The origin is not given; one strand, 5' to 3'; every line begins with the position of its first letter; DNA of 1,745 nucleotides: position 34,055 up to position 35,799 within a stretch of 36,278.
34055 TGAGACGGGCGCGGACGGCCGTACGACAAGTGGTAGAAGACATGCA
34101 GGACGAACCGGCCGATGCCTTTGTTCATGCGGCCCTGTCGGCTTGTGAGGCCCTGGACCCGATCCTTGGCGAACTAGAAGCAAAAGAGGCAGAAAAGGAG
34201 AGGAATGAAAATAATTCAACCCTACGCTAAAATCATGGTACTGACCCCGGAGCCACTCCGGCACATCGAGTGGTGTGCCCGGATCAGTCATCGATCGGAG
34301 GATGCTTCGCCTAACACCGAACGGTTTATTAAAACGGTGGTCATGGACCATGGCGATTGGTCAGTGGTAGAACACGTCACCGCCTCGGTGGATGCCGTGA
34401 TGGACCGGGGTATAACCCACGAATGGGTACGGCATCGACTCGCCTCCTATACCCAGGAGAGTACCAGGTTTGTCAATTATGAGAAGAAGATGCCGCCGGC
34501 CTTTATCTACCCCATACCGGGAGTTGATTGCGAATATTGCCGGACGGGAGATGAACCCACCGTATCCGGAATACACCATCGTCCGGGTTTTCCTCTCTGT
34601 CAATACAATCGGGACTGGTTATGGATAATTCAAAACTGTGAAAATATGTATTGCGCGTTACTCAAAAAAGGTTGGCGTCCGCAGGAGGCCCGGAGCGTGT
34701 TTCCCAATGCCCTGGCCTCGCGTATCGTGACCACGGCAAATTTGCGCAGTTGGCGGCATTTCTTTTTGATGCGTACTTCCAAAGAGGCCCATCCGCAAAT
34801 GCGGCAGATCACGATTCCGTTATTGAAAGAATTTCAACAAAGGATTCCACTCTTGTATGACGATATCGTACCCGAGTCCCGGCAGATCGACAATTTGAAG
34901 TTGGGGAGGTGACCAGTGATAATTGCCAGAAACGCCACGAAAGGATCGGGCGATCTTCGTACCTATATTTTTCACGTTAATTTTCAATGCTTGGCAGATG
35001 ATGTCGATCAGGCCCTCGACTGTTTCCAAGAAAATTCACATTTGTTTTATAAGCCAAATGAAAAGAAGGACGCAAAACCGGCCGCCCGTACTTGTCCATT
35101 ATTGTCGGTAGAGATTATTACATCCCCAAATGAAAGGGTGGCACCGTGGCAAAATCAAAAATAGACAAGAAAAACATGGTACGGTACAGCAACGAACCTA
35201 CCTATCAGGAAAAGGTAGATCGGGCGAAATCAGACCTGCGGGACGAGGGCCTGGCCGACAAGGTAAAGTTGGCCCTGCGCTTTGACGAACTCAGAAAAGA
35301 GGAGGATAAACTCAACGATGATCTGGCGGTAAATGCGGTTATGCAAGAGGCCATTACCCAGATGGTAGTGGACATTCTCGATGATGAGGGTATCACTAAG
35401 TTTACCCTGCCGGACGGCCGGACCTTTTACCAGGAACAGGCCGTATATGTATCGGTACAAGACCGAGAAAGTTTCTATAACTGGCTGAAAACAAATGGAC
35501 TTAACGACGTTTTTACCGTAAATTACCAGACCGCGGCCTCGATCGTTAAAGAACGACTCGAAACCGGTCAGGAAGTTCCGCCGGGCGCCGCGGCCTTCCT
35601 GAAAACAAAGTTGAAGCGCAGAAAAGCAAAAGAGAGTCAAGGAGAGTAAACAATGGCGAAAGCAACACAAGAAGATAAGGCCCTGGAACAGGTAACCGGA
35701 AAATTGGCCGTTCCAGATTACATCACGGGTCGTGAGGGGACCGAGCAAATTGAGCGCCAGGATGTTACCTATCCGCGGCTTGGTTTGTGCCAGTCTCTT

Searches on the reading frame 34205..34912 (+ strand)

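Call 14: search_protein_families(library=phrogs, proteins=[window:34205-34912:+], max_evalue=0.001)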
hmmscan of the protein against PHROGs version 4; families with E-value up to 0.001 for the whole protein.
window:34205-34912:+ (235 aa): 3 families
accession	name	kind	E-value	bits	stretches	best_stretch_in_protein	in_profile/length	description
phrog_85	-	DNA, RNA and nucleotide metabolism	9.2e-39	134.6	1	13-225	383-587/866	thymidylate synthase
phrog_22708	-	DNA, RNA and nucleotide metabolism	1.8e-10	41.7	1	34-93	67-127/242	thymidylate synthase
phrog_10644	-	DNA, RNA and nucleotide metabolism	1.4e-07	32.8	1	67-212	8-145/160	thymidylate synthase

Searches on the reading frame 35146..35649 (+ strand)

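Call 14: search_protein_families(library=phrogs, proteins=[window:35146-35649:+], max_evalue=0.001)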
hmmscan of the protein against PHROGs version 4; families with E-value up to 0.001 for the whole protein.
window:35146-35649:+ (167 aa): 2 families
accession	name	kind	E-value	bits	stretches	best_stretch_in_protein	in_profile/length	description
phrog_2378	-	unknown function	2.7e-14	54.3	1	33-121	22-113/189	-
phrog_13900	-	head and packaging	2.7e-12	48.2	1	38-160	11-131/132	minor head protein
